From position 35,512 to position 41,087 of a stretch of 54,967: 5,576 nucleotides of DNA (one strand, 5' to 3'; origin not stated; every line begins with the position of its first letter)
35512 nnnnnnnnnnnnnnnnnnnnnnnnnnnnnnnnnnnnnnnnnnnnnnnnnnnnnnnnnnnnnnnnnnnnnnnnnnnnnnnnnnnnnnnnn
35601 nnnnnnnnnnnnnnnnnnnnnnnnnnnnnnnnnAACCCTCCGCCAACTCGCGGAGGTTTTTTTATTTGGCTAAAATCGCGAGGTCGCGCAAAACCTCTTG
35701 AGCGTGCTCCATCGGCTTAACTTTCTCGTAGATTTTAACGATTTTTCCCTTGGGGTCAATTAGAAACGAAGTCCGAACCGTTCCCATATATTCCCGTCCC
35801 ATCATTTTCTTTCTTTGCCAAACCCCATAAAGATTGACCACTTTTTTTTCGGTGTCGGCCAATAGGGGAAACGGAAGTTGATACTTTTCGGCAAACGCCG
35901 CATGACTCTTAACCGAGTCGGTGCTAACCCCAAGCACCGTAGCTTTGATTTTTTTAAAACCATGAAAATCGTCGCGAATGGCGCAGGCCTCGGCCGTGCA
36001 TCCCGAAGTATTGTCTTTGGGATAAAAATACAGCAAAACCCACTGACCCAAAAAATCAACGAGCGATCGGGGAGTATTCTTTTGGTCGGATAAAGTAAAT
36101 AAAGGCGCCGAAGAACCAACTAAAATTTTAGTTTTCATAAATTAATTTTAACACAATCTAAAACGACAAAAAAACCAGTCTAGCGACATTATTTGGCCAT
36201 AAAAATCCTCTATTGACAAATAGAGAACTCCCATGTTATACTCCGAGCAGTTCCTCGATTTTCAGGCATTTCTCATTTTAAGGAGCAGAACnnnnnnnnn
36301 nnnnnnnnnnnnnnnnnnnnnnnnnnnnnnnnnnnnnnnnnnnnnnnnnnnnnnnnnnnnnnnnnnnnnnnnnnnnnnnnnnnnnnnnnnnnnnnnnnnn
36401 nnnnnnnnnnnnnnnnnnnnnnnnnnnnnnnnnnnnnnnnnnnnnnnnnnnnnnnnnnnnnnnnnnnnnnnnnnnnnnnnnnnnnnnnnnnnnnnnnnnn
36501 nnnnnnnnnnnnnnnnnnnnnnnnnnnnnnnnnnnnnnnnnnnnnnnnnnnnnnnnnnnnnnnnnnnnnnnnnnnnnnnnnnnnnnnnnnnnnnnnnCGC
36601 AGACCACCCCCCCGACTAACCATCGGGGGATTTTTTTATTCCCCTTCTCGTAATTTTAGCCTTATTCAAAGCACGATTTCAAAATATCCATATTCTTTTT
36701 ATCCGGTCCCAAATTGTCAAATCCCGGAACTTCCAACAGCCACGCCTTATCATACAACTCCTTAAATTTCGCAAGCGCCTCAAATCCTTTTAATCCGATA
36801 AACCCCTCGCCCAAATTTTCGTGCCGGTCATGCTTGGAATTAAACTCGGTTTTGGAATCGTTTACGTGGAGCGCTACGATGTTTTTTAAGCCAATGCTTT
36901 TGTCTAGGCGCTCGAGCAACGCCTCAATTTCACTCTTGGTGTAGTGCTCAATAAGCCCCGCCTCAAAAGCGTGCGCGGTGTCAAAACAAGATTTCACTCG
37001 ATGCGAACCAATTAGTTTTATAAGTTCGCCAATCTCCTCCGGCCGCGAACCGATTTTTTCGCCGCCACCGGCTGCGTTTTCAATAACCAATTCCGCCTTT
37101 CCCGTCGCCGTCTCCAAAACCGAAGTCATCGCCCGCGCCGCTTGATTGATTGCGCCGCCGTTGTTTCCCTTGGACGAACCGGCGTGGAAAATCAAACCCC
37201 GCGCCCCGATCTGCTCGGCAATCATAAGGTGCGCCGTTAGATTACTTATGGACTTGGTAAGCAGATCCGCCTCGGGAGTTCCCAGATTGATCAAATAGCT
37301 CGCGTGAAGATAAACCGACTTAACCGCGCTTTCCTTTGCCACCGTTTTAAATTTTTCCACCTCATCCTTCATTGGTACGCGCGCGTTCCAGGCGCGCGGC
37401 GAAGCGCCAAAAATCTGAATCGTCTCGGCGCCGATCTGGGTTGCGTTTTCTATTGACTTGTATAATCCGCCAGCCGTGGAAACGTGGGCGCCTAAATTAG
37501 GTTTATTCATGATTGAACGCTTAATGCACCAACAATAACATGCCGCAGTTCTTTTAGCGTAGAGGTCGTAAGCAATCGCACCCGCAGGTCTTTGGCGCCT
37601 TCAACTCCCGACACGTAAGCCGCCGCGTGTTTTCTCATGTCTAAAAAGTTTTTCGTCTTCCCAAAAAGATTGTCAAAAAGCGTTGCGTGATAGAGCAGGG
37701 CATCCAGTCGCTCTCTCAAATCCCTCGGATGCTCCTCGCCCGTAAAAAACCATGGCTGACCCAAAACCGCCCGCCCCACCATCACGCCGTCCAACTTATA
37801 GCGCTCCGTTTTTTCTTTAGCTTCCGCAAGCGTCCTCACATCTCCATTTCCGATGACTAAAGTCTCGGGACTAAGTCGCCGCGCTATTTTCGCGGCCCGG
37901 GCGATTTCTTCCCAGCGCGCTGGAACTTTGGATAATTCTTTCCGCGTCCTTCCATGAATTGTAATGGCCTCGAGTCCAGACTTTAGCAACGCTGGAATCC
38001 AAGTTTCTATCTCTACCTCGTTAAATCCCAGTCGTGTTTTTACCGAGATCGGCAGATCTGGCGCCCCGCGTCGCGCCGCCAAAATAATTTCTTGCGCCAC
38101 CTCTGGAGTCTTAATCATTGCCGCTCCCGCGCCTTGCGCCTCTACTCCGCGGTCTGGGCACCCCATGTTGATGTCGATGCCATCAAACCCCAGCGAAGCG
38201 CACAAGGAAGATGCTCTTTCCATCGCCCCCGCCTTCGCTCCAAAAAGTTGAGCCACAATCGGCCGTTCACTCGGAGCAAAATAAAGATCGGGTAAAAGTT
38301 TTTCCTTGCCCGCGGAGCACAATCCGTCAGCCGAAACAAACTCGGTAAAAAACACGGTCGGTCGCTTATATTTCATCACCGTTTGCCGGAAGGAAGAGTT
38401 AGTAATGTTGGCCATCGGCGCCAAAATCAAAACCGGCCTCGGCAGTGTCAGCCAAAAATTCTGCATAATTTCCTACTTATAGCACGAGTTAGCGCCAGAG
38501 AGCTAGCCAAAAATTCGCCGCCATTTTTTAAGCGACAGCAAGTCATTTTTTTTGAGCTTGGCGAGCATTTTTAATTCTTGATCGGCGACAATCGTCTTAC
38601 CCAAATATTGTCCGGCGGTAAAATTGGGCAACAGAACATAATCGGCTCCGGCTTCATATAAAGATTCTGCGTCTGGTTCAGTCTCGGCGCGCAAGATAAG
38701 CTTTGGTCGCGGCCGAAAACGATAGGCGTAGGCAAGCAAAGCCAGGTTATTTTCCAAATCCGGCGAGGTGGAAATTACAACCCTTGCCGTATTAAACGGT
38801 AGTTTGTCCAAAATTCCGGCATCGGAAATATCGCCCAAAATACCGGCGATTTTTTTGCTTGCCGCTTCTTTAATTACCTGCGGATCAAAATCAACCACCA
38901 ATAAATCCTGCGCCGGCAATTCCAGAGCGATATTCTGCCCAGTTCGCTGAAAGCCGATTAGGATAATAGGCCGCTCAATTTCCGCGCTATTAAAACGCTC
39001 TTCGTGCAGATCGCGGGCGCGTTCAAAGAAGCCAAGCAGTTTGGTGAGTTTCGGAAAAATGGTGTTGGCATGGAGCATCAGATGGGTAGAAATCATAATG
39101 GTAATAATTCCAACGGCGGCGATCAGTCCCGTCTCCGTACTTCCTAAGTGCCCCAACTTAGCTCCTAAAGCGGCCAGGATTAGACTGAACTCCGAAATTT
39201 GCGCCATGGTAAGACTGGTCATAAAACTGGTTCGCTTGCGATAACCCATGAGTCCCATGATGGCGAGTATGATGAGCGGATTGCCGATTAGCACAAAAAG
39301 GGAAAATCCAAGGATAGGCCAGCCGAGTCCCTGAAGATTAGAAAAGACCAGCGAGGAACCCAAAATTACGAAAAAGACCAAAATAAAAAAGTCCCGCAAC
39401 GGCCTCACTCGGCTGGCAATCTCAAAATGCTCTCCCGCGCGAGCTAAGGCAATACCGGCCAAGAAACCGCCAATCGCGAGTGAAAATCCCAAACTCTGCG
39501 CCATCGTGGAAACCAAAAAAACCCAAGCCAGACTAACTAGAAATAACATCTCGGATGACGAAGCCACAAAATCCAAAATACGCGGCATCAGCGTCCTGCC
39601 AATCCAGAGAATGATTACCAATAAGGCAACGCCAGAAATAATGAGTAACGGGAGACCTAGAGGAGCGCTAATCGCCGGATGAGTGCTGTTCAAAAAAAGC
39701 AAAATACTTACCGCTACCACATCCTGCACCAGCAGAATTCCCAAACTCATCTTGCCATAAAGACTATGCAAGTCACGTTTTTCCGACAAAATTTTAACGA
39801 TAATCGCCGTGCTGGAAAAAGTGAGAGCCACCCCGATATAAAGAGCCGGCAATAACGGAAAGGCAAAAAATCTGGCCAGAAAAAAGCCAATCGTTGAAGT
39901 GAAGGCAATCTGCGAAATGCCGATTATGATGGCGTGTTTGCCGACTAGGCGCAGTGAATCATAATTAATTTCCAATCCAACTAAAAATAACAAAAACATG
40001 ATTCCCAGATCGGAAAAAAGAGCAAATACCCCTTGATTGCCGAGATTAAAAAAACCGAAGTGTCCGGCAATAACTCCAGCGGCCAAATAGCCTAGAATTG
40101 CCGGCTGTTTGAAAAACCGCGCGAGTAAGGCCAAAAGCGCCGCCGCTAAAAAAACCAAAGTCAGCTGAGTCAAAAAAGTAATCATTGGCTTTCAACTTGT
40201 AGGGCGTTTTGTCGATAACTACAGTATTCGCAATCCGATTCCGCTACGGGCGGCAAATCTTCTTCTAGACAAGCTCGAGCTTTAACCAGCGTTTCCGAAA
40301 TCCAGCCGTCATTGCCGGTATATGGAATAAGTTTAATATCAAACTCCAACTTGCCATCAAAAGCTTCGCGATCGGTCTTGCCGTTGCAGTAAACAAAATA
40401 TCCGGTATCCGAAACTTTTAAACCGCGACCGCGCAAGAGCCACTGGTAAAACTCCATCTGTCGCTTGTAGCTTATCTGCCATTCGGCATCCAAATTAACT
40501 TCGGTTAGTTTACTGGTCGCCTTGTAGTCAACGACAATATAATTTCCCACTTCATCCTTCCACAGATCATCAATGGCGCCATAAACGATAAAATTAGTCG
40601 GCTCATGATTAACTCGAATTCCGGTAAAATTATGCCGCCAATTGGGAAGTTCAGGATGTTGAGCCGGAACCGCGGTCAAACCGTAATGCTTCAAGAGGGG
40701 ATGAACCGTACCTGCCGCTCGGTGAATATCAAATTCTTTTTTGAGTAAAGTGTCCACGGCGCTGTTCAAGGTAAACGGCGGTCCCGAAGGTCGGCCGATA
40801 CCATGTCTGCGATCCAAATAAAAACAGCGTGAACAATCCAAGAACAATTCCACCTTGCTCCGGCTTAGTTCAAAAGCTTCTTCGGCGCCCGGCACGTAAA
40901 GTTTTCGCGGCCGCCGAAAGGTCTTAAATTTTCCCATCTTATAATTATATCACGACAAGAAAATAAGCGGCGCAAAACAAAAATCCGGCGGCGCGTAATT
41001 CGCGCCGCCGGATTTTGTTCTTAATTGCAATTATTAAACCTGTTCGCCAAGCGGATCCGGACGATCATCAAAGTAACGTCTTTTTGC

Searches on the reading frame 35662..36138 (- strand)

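Call 96: search_protein_families(library=pfam, proteins=[window:35662-36138:-], max_evalue=0.0001)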
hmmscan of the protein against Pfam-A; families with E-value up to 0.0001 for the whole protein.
window:35662-36138:- (158 aa): 2 families
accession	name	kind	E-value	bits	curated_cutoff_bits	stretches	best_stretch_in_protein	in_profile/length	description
PF00578.27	AhpC-TSA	-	6.1e-40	136.5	26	1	7-135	1-123/124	AhpC/TSA family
PF08534.16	Redoxin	-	9.5e-17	61.6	26.6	1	7-143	2-138/148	Redoxin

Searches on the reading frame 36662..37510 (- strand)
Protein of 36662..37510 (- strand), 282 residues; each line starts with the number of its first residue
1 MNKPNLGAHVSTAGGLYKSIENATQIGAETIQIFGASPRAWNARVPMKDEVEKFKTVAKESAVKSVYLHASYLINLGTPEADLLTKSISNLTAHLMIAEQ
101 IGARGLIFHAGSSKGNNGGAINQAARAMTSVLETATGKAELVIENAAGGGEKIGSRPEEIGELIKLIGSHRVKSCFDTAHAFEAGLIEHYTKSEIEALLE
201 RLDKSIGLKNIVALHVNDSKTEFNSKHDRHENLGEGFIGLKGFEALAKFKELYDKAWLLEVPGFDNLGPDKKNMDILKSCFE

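Call 102: search_protein_families(library=pfam, proteins=[window:36662-37510:-], max_evalue=0.0001)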
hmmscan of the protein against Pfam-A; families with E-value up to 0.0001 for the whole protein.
window:36662-37510:- (282 aa): 1 family
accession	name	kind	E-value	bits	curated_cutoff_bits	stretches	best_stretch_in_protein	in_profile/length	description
PF01261.30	AP_endonuc_2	-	5.5e-39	134.8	31.1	1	21-276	2-245/249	Xylose isomerase-like TIM barrel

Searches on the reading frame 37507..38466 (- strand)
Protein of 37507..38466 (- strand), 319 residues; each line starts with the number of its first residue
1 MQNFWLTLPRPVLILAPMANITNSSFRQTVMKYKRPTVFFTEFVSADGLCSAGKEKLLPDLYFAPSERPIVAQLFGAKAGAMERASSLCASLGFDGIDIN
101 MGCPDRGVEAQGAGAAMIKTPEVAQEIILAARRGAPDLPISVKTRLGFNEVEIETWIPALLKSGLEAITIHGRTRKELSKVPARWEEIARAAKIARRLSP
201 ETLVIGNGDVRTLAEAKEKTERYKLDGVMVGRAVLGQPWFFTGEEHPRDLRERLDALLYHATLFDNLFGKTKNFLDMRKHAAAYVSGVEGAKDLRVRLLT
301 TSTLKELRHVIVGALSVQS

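Call 102: search_protein_families(library=pfam, proteins=[window:37507-38466:-], max_evalue=0.0001)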
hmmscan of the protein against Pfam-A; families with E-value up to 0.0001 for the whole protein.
window:37507-38466:- (319 aa): 1 family
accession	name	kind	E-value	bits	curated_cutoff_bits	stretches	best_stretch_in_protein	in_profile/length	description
PF01207.24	Dus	-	6.4e-58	196.7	20.4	1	14-305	1-296/311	Dihydrouridine synthase (Dus)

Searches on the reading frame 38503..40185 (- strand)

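Call 102: search_protein_families(library=pfam, proteins=[window:38503-40185:-], max_evalue=0.0001)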
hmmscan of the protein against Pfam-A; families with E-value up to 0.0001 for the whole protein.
window:38503-40185:- (560 aa): 2 families
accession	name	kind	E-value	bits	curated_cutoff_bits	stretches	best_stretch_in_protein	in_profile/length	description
PF00999.27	Na_H_Exchanger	-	5.9e-51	173.9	26.2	1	14-366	3-368/375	Sodium/hydrogen exchanger, transmembrane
PF02254.24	TrkA_N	-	6e-21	75.4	23.8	1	407-520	1-116/116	TrkA-N domain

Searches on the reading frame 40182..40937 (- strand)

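Call 102: search_protein_families(library=pfam, proteins=[window:40182-40937:-], max_evalue=0.0001)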
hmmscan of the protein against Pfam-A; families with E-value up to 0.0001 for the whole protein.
window:40182-40937:- (251 aa): 1 family
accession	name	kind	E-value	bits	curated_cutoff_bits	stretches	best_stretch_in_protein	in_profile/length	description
PF12705.13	PDDEXK_1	-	5.4e-13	49.9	22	1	109-243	113-244/247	PD-(D/E)XK nuclease superfamily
